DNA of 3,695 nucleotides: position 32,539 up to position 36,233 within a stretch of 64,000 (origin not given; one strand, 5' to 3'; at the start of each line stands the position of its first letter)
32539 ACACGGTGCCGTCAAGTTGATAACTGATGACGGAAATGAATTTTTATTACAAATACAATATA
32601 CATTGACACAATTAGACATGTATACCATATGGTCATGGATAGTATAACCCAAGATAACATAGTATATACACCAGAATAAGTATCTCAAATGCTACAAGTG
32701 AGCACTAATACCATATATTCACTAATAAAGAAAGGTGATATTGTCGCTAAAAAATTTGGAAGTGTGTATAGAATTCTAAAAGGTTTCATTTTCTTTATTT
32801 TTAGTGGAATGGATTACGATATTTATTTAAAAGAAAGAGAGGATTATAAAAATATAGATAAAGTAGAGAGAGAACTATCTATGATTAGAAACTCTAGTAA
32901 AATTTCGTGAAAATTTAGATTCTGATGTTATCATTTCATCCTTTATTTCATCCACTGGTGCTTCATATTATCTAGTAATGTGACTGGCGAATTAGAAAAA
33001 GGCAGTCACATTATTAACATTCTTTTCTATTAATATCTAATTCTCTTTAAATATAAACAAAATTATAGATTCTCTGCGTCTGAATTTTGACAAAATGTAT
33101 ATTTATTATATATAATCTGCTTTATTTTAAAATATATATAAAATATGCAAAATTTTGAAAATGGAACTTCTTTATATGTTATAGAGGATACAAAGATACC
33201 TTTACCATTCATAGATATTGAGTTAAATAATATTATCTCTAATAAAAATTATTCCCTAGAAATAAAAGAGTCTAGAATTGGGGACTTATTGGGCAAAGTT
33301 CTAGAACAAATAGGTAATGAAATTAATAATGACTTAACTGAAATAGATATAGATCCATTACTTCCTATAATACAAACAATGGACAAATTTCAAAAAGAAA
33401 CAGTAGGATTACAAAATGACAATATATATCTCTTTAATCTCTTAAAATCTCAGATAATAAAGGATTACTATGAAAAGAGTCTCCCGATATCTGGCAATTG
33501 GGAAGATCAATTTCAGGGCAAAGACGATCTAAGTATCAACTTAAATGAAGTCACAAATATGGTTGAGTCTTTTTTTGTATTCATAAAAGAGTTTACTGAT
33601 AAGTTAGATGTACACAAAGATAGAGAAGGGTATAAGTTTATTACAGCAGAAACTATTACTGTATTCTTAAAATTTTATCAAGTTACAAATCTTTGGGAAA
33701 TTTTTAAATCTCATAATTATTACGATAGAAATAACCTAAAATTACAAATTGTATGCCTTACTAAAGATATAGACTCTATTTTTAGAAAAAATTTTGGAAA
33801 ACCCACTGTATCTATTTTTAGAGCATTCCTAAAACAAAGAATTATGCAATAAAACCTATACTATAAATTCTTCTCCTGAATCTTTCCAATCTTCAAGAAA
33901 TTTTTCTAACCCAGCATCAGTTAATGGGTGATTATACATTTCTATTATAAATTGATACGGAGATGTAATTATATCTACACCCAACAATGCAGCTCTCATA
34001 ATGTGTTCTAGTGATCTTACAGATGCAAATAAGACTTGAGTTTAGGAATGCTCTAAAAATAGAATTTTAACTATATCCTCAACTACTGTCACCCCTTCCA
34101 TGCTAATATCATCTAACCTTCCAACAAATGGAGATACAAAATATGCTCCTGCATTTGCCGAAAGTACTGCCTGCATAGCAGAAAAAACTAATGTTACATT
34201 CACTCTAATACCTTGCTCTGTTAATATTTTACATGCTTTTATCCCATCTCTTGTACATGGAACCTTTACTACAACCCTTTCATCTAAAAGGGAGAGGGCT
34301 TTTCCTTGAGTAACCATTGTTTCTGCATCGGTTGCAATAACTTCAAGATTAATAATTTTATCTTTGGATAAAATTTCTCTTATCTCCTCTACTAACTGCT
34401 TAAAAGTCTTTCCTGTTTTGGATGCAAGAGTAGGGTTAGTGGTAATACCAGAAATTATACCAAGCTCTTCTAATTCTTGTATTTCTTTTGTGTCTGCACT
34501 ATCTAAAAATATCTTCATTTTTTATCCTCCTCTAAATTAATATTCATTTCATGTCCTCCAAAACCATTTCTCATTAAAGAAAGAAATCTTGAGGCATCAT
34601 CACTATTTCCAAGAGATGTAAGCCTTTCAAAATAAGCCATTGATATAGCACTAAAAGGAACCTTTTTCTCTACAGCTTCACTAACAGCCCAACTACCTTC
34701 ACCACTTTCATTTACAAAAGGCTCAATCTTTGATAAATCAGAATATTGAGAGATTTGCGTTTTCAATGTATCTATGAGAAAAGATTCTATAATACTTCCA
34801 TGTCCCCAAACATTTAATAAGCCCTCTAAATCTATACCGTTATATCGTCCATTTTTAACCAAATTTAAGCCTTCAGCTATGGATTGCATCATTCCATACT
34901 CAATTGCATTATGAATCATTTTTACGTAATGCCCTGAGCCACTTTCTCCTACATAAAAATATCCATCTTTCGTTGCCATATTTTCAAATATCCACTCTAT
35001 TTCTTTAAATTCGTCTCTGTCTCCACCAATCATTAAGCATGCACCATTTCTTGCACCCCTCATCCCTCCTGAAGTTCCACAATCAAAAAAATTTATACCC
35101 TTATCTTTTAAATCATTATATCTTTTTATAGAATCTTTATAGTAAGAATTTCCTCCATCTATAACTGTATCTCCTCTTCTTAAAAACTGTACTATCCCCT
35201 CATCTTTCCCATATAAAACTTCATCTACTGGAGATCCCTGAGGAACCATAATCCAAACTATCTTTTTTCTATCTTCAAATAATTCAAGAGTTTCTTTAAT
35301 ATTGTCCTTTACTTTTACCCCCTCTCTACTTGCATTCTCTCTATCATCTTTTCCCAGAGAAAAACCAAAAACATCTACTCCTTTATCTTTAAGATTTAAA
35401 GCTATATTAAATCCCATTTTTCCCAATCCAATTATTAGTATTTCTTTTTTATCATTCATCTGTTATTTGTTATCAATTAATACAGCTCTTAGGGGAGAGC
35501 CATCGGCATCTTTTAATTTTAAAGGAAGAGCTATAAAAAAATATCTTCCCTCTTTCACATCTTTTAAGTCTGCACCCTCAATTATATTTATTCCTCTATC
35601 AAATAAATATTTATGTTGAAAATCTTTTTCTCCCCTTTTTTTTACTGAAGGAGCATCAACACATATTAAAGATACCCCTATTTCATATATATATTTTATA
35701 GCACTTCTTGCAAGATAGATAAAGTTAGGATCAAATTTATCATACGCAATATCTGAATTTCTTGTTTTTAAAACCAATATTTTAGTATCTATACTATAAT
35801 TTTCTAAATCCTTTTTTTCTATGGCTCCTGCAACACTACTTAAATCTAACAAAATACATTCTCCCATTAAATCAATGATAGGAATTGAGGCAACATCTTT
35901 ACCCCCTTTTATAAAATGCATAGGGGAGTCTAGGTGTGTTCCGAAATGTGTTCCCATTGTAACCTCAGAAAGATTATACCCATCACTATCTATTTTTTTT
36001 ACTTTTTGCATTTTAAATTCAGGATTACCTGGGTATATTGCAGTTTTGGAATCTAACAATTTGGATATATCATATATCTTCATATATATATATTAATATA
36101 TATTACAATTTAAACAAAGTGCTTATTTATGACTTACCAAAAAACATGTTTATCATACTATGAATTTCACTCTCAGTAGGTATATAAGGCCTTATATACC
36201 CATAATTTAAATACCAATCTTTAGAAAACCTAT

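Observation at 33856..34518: Transaldolase with one in-frame TAA but perfectly conserved downstream sequence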

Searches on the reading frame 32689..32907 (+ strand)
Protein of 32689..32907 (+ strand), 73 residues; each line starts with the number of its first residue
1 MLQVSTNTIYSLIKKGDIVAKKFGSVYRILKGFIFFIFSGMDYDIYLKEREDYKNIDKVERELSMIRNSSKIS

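Call 46: search_protein_families(library=pfam, proteins=[window:32689-32907:+], max_evalue=0.01)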
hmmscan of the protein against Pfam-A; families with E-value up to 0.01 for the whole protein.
window:32689-32907:+ (73 aa): 1 family
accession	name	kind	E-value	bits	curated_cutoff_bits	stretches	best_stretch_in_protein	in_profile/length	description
PF12728.13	HTH_17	-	2.1e-05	25.1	27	1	1-31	10-40/51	Helix-turn-helix domain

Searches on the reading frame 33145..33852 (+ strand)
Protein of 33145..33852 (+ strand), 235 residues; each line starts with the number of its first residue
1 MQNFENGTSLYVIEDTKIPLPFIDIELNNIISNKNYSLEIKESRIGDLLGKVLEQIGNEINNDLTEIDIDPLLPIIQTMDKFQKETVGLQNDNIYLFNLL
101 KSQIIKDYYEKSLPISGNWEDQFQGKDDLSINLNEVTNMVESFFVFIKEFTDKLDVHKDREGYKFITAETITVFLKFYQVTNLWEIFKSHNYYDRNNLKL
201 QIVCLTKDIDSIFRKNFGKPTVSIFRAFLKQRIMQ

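Call 7: search_protein_families(library=pfam, proteins=[window:33145-33849:+], max_evalue=0.01)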
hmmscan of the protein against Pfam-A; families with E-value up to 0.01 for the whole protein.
window:33145-33849:+ (235 aa): 0 families

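Call 39: find_encoding_contigs(protein=window:33145-33852:+, flank=300, max_places=10)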
Protein window:33145-33852:+ (235 aa): 6 contigs read that carry it; 3 places shown.
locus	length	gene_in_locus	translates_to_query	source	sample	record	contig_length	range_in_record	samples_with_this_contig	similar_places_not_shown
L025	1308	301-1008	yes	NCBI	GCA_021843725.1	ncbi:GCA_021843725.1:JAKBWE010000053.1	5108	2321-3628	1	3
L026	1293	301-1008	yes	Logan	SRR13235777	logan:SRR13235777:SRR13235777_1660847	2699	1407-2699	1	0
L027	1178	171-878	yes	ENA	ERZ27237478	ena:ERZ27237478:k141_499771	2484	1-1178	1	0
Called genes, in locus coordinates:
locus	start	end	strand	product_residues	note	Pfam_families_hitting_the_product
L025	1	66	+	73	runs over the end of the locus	PF12728:HTH_17 (weak)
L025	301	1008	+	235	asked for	-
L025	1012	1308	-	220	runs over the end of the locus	PF00923:TAL_FSA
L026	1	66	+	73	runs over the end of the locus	PF12728:HTH_17 (weak)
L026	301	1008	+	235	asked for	-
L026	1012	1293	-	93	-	?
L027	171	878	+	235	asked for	-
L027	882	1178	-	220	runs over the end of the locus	PF00923:TAL_FSA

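Call 46: search_protein_families(library=pfam, proteins=[window:33145-33849:+], max_evalue=0.01)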
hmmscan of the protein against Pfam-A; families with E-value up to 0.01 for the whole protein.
window:33145-33849:+ (235 aa): 0 families

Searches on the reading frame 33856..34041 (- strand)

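Call 7: search_protein_families(library=pfam, proteins=[window:33856-34041:-], max_evalue=0.01)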
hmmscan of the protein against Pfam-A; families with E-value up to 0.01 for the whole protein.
window:33856-34041:- (61 aa): 1 family
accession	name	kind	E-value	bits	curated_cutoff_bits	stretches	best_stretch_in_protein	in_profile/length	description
PF00923.25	TAL_FSA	-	3.7e-06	26.9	27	1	1-56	200-282/285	Transaldolase/Fructose-6-phosphate aldolase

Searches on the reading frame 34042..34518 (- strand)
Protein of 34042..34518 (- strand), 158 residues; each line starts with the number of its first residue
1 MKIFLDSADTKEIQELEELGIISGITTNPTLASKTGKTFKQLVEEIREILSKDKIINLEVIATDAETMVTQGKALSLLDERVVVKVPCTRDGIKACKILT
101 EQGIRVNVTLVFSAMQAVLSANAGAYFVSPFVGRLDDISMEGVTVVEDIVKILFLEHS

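Call 7: search_protein_families(library=pfam, proteins=[window:34045-34518:-], max_evalue=0.01)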
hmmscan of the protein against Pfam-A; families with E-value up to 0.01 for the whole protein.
window:34045-34518:- (158 aa): 1 family
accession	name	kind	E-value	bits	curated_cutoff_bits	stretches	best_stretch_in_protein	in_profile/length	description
PF00923.25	TAL_FSA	-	1e-42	146.9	27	1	3-152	1-192/285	Transaldolase/Fructose-6-phosphate aldolase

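Call 14: find_encoding_contigs(protein=window:34042-34518:-, flank=10000, max_places=10)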
Protein window:34042-34518:- (158 aa): no gene with exactly this product is on record in the collection.

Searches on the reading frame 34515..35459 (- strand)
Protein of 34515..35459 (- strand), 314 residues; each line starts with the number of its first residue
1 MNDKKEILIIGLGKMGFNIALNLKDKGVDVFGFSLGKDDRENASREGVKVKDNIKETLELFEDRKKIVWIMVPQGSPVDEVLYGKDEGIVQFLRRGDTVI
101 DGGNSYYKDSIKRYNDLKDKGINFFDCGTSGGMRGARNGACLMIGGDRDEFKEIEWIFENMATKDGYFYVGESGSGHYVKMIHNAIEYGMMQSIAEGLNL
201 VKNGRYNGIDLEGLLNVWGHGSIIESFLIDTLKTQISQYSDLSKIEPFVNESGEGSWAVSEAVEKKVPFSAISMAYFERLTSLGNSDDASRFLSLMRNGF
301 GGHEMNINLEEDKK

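Call 7: search_protein_families(library=pfam, proteins=[window:34518-35459:-], max_evalue=0.01)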
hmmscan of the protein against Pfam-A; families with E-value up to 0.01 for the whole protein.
window:34518-35459:- (314 aa): 4 families
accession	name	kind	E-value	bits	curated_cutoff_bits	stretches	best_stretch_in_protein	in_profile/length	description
PF03446.21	NAD_binding_2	-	1.1e-39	136.4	21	1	7-164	2-155/161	NAD binding domain of 6-phosphogluconate dehydrogenase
PF00393.24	6PGD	-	6.3e-21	75.5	27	1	176-284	1-115/290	6-phosphogluconate dehydrogenase, C-terminal domain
PF07991.19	KARI_N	-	4.4e-06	26.8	20.6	1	4-73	4-69/165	Acetohydroxy acid isomeroreductase, NADPH-binding domain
PF02826.25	2-Hacid_dh_C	-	0.005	16.7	25.1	0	4-58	36-89/178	D-isomer specific 2-hydroxyacid dehydrogenase, NAD binding domain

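Call 20: find_encoding_contigs(protein=window:34515-35459:-, flank=3000, max_places=10)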
Protein window:34515-35459:- (314 aa): 6 contigs read that carry it; 3 places shown.
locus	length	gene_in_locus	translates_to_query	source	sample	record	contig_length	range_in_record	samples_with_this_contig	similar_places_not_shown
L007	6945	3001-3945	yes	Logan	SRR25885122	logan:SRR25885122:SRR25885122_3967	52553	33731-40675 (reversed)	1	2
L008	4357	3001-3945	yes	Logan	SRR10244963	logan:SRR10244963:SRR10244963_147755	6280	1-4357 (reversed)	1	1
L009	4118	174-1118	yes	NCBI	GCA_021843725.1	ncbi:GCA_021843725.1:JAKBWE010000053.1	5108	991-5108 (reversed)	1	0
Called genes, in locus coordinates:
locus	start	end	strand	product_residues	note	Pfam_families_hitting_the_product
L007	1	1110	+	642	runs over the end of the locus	PF00012:HSP70, PF06723:MreB_Mbl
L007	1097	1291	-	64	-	-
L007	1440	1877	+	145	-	-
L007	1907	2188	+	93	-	-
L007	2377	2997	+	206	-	PF04199:Cyclase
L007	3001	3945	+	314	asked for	PF03446:NAD_binding_2, PF07991:KARI_N (weak), PF00393:6PGD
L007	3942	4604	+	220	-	PF00923:TAL_FSA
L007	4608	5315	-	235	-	-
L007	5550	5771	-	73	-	PF12728:HTH_17 (weak)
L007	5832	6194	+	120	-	-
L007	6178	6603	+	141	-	PF01850:PIN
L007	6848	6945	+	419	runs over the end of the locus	PF00342:PGI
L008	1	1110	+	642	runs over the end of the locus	PF00012:HSP70, PF06723:MreB_Mbl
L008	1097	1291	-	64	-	-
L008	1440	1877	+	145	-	-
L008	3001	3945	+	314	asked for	PF03446:NAD_binding_2, PF07991:KARI_N (weak), PF00393:6PGD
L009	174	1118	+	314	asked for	PF03446:NAD_binding_2, PF07991:KARI_N (weak), PF00393:6PGD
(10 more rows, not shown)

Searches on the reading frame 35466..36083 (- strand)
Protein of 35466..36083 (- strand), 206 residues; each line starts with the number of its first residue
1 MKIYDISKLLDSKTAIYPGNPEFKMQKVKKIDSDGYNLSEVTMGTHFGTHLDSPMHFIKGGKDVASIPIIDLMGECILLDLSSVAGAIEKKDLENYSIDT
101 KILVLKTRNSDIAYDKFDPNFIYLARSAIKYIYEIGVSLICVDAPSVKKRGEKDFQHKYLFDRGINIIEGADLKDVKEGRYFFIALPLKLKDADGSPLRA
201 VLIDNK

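Call 7: search_protein_families(library=pfam, proteins=[window:35466-36083:-], max_evalue=0.01)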
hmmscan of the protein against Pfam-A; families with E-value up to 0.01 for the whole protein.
window:35466-36083:- (206 aa): 1 family
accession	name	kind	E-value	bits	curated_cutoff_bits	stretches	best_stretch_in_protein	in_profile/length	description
PF04199.19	Cyclase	-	1.5e-19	71.1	23.1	1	4-147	1-140/142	Putative cyclase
